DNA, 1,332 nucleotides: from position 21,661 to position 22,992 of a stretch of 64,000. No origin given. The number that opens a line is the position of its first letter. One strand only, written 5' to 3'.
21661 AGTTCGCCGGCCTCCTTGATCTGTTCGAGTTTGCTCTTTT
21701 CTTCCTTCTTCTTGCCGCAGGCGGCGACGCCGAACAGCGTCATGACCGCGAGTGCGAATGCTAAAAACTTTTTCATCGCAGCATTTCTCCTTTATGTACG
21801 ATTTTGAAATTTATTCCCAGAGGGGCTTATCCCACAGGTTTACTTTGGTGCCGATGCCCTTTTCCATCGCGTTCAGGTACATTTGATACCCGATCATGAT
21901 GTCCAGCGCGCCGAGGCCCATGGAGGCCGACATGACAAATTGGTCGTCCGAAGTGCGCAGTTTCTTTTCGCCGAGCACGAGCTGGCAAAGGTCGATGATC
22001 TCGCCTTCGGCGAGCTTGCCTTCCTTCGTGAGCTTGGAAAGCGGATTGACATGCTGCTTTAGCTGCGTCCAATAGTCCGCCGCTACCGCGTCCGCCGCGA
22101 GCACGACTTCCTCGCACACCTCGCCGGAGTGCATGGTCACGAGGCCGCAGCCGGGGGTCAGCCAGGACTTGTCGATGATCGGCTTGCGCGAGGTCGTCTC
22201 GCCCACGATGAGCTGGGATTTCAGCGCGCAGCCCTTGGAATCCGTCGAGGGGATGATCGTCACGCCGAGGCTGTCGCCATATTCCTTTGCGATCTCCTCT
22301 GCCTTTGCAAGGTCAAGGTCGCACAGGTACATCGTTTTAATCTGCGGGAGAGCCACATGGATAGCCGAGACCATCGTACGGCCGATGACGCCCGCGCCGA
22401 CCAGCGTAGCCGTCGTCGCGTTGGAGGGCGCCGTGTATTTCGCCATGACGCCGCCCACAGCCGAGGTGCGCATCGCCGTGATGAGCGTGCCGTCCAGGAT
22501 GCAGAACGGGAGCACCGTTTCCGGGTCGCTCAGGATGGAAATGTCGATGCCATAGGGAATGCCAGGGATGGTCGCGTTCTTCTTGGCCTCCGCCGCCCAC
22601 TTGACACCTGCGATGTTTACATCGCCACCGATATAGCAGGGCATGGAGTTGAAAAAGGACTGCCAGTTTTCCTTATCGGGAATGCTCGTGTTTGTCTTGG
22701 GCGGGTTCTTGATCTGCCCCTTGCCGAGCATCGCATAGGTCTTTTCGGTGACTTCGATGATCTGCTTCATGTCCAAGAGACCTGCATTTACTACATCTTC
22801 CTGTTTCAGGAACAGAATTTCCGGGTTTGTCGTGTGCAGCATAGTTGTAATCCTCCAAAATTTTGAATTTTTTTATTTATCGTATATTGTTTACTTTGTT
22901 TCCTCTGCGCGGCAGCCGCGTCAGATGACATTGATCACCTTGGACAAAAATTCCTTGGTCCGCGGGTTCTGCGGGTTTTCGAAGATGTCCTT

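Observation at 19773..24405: ABC importer + GTK-like aminotransferase + mu-crystallin-like enzyme: candidate cyclic ketimine/imino-acid pathway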

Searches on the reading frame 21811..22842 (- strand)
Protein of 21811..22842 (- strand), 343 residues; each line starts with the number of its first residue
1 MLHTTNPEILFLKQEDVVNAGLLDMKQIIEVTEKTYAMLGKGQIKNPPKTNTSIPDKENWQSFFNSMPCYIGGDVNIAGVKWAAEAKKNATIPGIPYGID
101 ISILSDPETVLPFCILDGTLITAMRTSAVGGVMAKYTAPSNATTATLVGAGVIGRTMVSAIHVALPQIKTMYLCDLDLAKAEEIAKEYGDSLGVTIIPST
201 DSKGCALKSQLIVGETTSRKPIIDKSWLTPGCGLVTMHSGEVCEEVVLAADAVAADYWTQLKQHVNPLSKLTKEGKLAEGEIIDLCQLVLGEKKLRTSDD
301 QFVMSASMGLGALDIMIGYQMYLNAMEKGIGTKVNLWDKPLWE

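Call 3: search_protein_families(library=pfam, proteins=[window:21811-22842:-])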
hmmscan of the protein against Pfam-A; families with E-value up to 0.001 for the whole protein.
window:21811-22842:- (343 aa): 2 families
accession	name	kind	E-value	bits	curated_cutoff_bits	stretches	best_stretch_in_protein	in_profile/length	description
PF02423.21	OCD_Mu_crystall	-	2.8e-37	128.8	24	1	14-328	8-313/314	Ornithine cyclodeaminase/mu-crystallin family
PF01488.26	Shikimate_DH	-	5.7e-05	23.6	24.3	1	140-229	10-96/138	Shikimate / quinate 5-dehydrogenase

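Call 4: search_protein_families(library=ncbifam, proteins=[window:21811-22842:-])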
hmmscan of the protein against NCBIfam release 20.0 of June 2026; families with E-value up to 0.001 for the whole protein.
window:21811-22842:- (343 aa): 13 families
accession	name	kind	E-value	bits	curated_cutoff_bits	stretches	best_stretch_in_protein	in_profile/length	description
TIGR03944.1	dehyd_SbnB_fam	equivalog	1.4e-51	175.5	326.9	1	10-336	2-326/327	2,3-diaminopropionate biosynthesis protein SbnB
NF004848.0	PRK06199.1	subfamily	2.4e-47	161.8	362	1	3-341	3-377/379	tyramine oxidase subunit B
NF006379.0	PRK08618.1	equivalog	1.7e-39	136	417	1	10-335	2-325/326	ornithine cyclodeaminase family protein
TIGR02371.1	ala_DH_arch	equivalog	5.2e-39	134.3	409.15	1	8-336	1-324/325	alanine dehydrogenase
NF006141.0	PRK08291.1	equivalog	2.7e-29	102.2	408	1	8-334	3-328/330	cyclodeaminase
TIGR02992.1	ectoine_eutC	equivalog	8.2e-26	90.8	471.65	1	11-332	3-323/326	ectoine utilization protein EutC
NF005296.0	PRK06823.1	equivalog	2.9e-23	82.3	438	1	23-321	13-309/315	ornithine cyclodeaminase family protein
NF004793.0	PRK06141.1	equivalog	1.3e-22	80.2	322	1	21-324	11-310/314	bifunctional Delta(1)-pyrroline-2-carboxylate/Delta(1)-piperideine-2-carboxylate reductase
NF045643.1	ImmsucRedBhcD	equivalog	5.2e-16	58.9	500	1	20-336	10-321/321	iminosuccinate reductase BhcD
NF005762.1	PRK07589.1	equivalog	1.8e-13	50.2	350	1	100-336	86-320/334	ornithine cyclodeaminase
NF005603.0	PRK07340.1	equivalog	2.4e-13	50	266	1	20-226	13-208/307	delta(1)-pyrroline-2-carboxylate reductase family protein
NF045512.1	PyrPipCarbRedLhpI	equivalog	6.2e-12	45.3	400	1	19-253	8-234/298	bifunctional Delta(1)-pyrroline-2-carboxylate/Delta(1)-piperideine-2-carboxylate reductase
NF005011.0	PRK06407.1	subfamily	3.6e-11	42.8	337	1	10-322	3-296/302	ornithine cyclodeaminase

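Call 5: search_solved_structures(query=window:21811-22842:-, max_evalue=0.00001, show_alignments=2)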
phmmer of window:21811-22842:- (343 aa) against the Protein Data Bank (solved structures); distinct sequences matched with E-value up to 0.00001: 9.
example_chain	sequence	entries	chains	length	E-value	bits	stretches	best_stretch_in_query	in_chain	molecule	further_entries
4m54_A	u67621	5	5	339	2.8e-36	128.3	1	6-337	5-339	Putative ornithine cyclodeaminase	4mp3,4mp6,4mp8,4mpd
6t3e_A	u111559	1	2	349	2.5e-34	121.8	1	12-336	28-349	DELTA1-pyrroline-2-carboxylate reductase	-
1vll_A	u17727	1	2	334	2.7e-26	95.4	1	5-336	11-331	alanine dehydrogenase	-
1omo_A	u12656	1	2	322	8.5e-26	93.8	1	8-336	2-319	alanine dehydrogenase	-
7rbp_A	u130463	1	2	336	2.2e-11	46.4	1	79-321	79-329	Ornithine cyclodeaminase/mu-crystallin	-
7cxs_B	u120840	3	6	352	3.2e-10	42.6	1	5-336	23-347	CmnK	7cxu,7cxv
1u7h_A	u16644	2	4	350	6.4e-10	41.6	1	101-336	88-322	ornithine cyclodeaminase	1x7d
4bv8_A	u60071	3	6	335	7e-07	31.6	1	32-234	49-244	THIOMORPHOLINE-CARBOXYLATE DEHYDROGENASE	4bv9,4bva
2i99_A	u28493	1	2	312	1.1e-06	30.9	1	61-234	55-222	Mu-crystallin homolog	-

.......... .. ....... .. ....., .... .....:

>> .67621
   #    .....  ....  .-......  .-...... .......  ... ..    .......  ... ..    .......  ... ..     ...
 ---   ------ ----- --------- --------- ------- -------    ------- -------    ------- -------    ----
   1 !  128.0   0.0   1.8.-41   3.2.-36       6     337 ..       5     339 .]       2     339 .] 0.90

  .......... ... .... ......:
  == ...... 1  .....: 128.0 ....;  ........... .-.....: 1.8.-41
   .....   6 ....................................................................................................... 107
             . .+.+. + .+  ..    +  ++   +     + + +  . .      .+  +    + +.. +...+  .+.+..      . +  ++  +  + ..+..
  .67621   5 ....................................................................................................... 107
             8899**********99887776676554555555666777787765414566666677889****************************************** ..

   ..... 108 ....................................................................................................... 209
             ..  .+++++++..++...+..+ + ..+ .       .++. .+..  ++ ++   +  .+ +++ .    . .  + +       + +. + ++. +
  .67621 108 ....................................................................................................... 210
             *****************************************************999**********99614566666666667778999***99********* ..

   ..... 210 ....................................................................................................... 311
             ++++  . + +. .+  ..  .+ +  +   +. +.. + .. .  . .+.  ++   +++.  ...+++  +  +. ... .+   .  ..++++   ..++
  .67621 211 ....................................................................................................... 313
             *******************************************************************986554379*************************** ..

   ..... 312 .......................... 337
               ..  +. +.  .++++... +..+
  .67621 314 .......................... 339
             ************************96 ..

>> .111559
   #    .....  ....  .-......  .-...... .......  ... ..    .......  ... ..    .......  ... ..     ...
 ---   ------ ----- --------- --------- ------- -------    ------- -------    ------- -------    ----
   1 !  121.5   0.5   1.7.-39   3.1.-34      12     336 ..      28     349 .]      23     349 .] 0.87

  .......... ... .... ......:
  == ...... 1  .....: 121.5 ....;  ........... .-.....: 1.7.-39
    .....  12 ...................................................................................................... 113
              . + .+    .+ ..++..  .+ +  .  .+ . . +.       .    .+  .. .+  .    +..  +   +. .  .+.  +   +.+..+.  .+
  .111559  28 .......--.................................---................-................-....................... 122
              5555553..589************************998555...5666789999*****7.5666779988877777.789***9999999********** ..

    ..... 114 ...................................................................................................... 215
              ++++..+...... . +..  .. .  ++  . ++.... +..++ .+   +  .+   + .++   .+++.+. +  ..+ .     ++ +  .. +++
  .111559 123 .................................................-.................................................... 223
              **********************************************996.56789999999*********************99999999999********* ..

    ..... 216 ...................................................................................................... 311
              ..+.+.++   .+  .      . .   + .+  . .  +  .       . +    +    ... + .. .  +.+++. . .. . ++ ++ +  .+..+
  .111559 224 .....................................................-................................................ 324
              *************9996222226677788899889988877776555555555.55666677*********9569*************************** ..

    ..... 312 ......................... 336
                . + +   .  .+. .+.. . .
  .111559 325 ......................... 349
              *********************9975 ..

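Call 8: find_homologous_proteins(query=window:21811-22842:-, max_evalue=1e-20)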
Query window:21811-22842:- (343 aa): 524 proteins with E <= 1e-20 among 6079 candidates; the best 120 are listed.
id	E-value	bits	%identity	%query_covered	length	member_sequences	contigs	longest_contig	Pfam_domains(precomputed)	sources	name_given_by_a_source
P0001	1.9e-225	765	99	100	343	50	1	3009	PF02423.22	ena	-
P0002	3.2e-206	702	91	100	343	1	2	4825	PF02423.22,PF01488.27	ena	-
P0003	2.3e-205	699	91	100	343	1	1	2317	PF02423.22,PF01488.27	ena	-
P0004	1.8e-204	696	91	100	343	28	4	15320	PF02423.22,PF01488.27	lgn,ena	-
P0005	2.3e-204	696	90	100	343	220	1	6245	PF02423.22,PF01488.27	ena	-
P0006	2.7e-204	695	90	100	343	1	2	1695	PF02423.22,PF01488.27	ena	-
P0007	1.0e-203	693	90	100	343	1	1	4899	PF02423.22,PF01488.27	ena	-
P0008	1.0e-203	693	90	100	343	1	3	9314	PF02423.22,PF01488.27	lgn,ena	-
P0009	1.8e-201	686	88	100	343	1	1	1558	PF02423.22,PF01488.27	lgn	-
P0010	2.4e-201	686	90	100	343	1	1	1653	PF02423.22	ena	-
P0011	3.2e-201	685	88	100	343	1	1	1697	PF02423.22,PF01488.27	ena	-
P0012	4.3e-199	678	88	100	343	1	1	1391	PF02423.22,PF01488.27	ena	-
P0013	2.7e-198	676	87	100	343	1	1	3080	PF02423.22,PF01488.27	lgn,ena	-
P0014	6.0e-197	671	87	100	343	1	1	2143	PF02423.22,PF01488.27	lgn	-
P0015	2.1e-195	666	85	100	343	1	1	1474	PF02423.22,PF01488.27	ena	-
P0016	5.8e-195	665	86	100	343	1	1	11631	PF02423.22,PF01488.27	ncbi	-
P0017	6.1e-195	665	85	100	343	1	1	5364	PF02423.22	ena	-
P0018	1.3e-193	660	85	100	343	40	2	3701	PF02423.22,PF01488.27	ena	-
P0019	2.8e-192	656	85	100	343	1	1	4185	PF02423.22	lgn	-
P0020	1.4e-191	654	83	100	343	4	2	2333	PF02423.22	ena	-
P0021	4.3e-190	649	79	100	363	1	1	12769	PF02423.22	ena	-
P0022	9.5e-190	648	83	100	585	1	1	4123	PF16363.12,PF02719.22,PF01073.26,PF02423.22,PF07993.19,PF13460.13,PF01370.28,PF01488.27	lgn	-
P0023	1.0e-189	647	83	100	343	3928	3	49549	PF02423.22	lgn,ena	-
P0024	1.8e-189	647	83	100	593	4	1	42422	PF02423.22,PF00005.34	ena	-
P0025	3.6e-189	646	83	100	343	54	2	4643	PF02423.22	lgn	-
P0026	6.0e-189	645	83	100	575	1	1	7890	PF02423.22,PF00005.34,PF02463.26,PF13304.13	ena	-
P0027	1.4e-188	644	83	100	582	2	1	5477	PF02423.22,PF00005.34,PF13304.13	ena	-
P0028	6.1e-188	642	83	99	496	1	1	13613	PF02423.22,PF00005.34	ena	-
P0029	2.9e-181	620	90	89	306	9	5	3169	PF02423.22,PF01488.27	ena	-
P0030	1.1e-179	614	78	100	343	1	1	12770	PF02423.22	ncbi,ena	-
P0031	2.3e-179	613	78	100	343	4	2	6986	PF02423.22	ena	-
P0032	3.5e-176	603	77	100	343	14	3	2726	PF02423.22,PF01488.27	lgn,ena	-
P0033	2.1e-173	594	76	100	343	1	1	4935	PF02423.22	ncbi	-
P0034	2.4e-173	594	83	93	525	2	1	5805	PF05491.20,PF02423.22,PF17864.8,PF05496.19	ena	-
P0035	1.3e-172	591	78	97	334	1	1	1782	PF02423.22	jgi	jgi:ornithine cyclodeaminase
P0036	6.7e-172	589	79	100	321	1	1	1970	PF02423.22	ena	-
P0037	3.2e-171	587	79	100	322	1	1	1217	PF02423.22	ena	-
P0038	2.2e-168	577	78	100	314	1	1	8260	PF02423.22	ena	-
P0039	4.4e-168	576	73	100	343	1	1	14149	PF02423.22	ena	-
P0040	2.9e-163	561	83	86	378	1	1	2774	PF02423.22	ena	-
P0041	2.9e-154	531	84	81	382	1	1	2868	PF02423.22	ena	-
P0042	4.1e-153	527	70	100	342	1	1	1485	PF02423.22,PF01488.27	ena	-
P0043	5.5e-153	527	68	100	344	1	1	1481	PF02423.22,PF01488.27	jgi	-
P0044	6.8e-153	526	68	100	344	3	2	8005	PF02423.22,PF01488.27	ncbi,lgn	-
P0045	3.4e-152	524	68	100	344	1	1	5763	PF02423.22,PF01488.27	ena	-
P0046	3.9e-152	524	68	100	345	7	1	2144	PF02423.22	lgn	-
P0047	2.3e-151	521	71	100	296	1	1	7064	PF02423.22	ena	-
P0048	2.7e-151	521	68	100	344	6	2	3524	PF02423.22,PF01488.27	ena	-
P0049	2.1e-150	518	68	100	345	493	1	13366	PF02423.22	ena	-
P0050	9.4e-150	516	66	100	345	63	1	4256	PF02423.22,PF01488.27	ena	-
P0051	1.1e-149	516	67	100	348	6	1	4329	PF02423.22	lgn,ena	-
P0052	2.1e-149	515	55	100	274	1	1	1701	PF02423.22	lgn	-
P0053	4.2e-149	514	67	100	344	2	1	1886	PF02423.22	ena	-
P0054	6.6e-149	513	66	100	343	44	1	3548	PF02423.22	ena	-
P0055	2.4e-148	511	55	100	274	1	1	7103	PF02423.22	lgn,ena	-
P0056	8.0e-148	510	75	90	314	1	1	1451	PF02423.22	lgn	-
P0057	1.0e-147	509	66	100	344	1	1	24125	PF02423.22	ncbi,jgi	ncbi:MAG: ornithine cyclodeaminase family protein [Oscillospiraceae bacterium]|jgi:ornithine cyclode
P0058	1.9e-147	509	67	100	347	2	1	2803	PF02423.22,PF01488.27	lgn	-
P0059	1.9e-144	499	93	70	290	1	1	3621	PF02423.22,PF01488.27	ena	-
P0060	3.0e-144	498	81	81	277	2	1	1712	PF02423.22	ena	-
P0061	1.1e-141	490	65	100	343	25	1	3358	PF02423.22,PF01488.27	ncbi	-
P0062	1.3e-141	489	78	80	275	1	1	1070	PF02423.22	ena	-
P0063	3.3e-141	488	63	100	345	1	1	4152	PF02423.22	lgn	-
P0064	1.8e-140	486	64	100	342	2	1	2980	PF02423.22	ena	-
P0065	2.4e-140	485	63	100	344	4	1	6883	PF02423.22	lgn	-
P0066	1.4e-139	483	66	100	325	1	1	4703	PF02423.22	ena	-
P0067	4.2e-139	481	83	75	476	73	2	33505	PF00497.26,PF02423.22,PF10613.15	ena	-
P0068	1.5e-138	479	64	100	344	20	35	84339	PF02423.22,PF01488.27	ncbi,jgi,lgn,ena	jgi:ornithine cyclodeaminase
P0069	2.3e-137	475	61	100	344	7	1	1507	PF02423.22,PF01488.27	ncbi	-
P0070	2.4e-137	475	62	100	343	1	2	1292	PF02423.22,PF01488.27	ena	-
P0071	3.7e-137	475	63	100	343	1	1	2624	PF02423.22,PF01488.27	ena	-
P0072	1.0e-136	473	63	100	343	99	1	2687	PF02423.22,PF01488.27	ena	-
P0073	2.5e-136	472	63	100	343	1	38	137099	PF02423.22,PF01488.27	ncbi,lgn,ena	-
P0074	2.6e-136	472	63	100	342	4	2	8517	PF02423.22,PF01488.27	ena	-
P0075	2.7e-136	472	62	100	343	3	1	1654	PF02423.22,PF01488.27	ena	-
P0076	4.4e-136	471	62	100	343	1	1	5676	PF02423.22,PF01488.27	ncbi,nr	ncbi:MAG: ornithine cyclodeaminase family protein [Firmicutes bacterium]|nr:ornithine cyclodeaminase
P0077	6.9e-136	471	62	100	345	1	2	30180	PF02423.22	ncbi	-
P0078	8.7e-136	470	63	100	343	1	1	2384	PF02423.22,PF01488.27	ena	-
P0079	1.3e-135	470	63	100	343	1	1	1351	PF02423.22,PF01488.27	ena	-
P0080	1.7e-135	469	63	100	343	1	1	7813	PF02423.22,PF01488.27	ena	-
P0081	1.8e-135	469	63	100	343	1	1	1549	PF02423.22,PF01488.27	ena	-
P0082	2.4e-135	469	62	100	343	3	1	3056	PF02423.22,PF01488.27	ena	-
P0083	2.8e-135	469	62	100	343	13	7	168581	PF02423.22,PF01488.27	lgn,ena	-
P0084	3.4e-135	468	62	100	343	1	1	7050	PF02423.22,PF01488.27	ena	-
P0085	5.7e-135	468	61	100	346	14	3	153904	PF02423.22,PF01488.27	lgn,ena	-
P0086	1.7e-134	466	62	100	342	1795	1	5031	PF02423.22,PF01488.27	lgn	-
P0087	2.7e-134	465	61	100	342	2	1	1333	PF02423.22,PF01488.27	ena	-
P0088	3.4e-134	465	62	100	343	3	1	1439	PF02423.22,PF01488.27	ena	-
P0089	2.0e-133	462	100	62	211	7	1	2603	PF02423.22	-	-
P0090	2.6e-133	462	60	100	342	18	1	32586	PF02423.22,PF01488.27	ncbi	-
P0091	2.7e-133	462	60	100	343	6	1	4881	PF02423.22,PF01488.27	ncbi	-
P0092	3.1e-133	462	62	100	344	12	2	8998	PF02423.22,PF01488.27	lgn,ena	-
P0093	4.7e-133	461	61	100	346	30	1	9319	PF02423.22,PF01488.27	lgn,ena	-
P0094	6.2e-133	461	61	100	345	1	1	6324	PF02423.22,PF01488.27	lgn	-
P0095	1.2e-132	460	60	100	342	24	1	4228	PF02423.22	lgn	-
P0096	1.4e-132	460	61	100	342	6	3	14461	PF02423.22,PF01488.27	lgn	-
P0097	2.0e-132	459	61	100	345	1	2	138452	PF02423.22,PF01488.27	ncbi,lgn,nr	ncbi:MAG: ornithine cyclodeaminase family protein [Oscillospiraceae bacterium]|nr:ornithine cyclodea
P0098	7.8e-132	457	61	100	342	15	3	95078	PF02423.22,PF01488.27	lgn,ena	-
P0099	9.2e-132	457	60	100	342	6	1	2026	PF02423.22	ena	-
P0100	1.4e-131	456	62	100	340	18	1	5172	PF02423.22,PF01488.27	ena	-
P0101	1.9e-131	456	61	100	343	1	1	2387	PF02423.22,PF01488.27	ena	-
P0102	2.6e-131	455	59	100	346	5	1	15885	PF02423.22,PF01488.27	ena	-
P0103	3.8e-131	455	76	82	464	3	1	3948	PF02423.22,PF00528.28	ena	-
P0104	4.3e-131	455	85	69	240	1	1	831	PF02423.22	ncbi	-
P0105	4.9e-131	455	60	100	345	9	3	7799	PF02423.22,PF01488.27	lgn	-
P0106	5.9e-131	454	62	100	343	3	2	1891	PF02423.22,PF01488.27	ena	-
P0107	7.0e-131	454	60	100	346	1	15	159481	PF02423.22,PF01488.27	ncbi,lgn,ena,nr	ncbi:MAG: ornithine cyclodeaminase family protein [Pygmaiobacter massiliensis]|nr:ornithine cyclodea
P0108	2.3e-130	452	59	99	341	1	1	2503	PF02423.22,PF01488.27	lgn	-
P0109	3.8e-130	452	59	100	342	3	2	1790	PF02423.22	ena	-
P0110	4.6e-130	451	60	100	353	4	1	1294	PF02423.22,PF01488.27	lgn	-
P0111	4.7e-130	451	60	100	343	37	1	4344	PF02423.22,PF01488.27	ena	-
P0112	7.6e-130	451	59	100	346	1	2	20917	PF02423.22,PF01488.27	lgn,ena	-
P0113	8.2e-130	451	59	100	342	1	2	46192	PF02423.22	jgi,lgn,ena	-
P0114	1.2e-129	450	60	100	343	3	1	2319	PF02423.22,PF01488.27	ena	-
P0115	2.3e-129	449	59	100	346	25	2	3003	PF02423.22,PF01488.27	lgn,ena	-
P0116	2.3e-129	449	60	100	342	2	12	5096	PF02423.22,PF01488.27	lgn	-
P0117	3.6e-129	448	60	100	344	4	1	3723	PF02423.22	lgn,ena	-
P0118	5.7e-129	448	60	100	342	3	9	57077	PF02423.22,PF01488.27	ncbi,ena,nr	ncbi:MAG: ornithine cyclodeaminase family protein [Oscillospiraceae bacterium]|nr:ornithine cyclodea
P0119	9.8e-129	447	60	98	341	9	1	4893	PF02423.22,PF01488.27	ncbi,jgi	jgi:ornithine cyclodeaminase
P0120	1.0e-128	447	59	100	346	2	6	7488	PF02423.22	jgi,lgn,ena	-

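Call 10: find_related_loci(query=A1, collection=genome_contigs, flank=8000)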
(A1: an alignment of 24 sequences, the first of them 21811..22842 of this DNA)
Query A1 (343 aa) in genome_contigs; peptide patterns used: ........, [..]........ (x = any residue, [..] = any of these).
125 stretches matched a pattern; 88 encode a relative of the query (tblastn E <= 1e-3); the best 80 are kept; 80 distinct loci.
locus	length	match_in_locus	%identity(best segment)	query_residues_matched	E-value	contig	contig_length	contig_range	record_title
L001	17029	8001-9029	99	1-343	0e+0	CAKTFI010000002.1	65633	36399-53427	MAG: uncultured Christensenellaceae bacterium isolate REFINED_METABAT215_TOP10_CONTIGS_1500_ASSEMBLY_K77_MERGED__Hadza_M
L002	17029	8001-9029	92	1-343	0e+0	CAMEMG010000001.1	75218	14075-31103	MAG: uncultured Clostridia bacterium isolate SRR11489792_bin.112_metaWRAP_v1.3_MAG genome assembly, contig: ERZ11466811.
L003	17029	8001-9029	91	1-343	0e+0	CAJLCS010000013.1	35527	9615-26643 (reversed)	MAG TPA_asm: uncultured Clostridiales bacterium isolate SRR7721898-bin.13 genome assembly, contig: NODE_1056_length_3552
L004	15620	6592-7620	90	1-343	0e+0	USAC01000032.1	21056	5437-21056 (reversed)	uncultured Clostridiales bacterium isolate UMGS1515 genome assembly, contig: NODE_2333_length_21056_cov_3.550646, whole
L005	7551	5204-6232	85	1-343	0e+0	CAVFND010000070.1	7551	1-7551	Oscillibacter sp. ER4 isolate H07606-L1_cleanbin_000053 genome assembly, contig: Spades_H07606-L1_contig_7225, whole gen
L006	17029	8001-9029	83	1-343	0e+0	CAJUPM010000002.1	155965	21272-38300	MAG TPA_asm: uncultured Christensenellaceae bacterium isolate MGBC163952 genome assembly, contig: MGBC163952.2, whole ge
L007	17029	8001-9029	85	1-343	0e+0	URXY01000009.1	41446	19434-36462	uncultured Clostridiales bacterium isolate UMGS1455 genome assembly, contig: NODE_420_length_41446_cov_6.081757, whole g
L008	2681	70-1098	84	1-343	0e+0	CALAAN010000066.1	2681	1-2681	MAG TPA_asm: uncultured Oscillibacter sp. isolate SRR1747058_bin.33_CONCOCT_v1.1_MAG genome assembly, contig: ERZ808290.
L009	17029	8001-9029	83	1-343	0e+0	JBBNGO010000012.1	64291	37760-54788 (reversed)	Hominicoprocola fusiformis strain CLA-AA-H188 CLAAAH188_contig_12_length_64291, whole genome shotgun sequence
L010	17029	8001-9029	83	1-343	0e+0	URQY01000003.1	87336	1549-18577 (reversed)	uncultured Clostridiales bacterium isolate UMGS1263 genome assembly, contig: NODE_113_length_87336_cov_5.506674, whole g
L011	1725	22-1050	84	1-343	0e+0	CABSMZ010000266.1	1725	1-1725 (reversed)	MAG TPA_asm: uncultured Collinsella sp. isolate MGYG-HGUT-02743 genome assembly, contig: GUT_GENOME161899_266, whole gen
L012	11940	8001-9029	84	1-343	0e+0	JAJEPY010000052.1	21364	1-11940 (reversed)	Hominicoprocola fusiformis strain CLA-AA-H269 NODE_52_length_21364_cov_23.214967, whole genome shotgun sequence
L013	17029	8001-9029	78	1-343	0e+0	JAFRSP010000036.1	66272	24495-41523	MAG: Clostridia bacterium isolate RGIG2763 Goat_Omasum-5__c376196, whole genome shotgun sequence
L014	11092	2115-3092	82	18-343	2e-177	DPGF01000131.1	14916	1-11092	MAG TPA_asm: Oscillibacter sp. isolate UBA11510 contig_11471, whole genome shotgun sequence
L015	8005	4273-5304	68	1-343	4e-159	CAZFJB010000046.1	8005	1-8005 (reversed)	MAG TPA_asm: uncultured Oscillibacter sp. isolate SRP350583_co2_318 genome assembly, contig: NODE_13695_length_8005_cov_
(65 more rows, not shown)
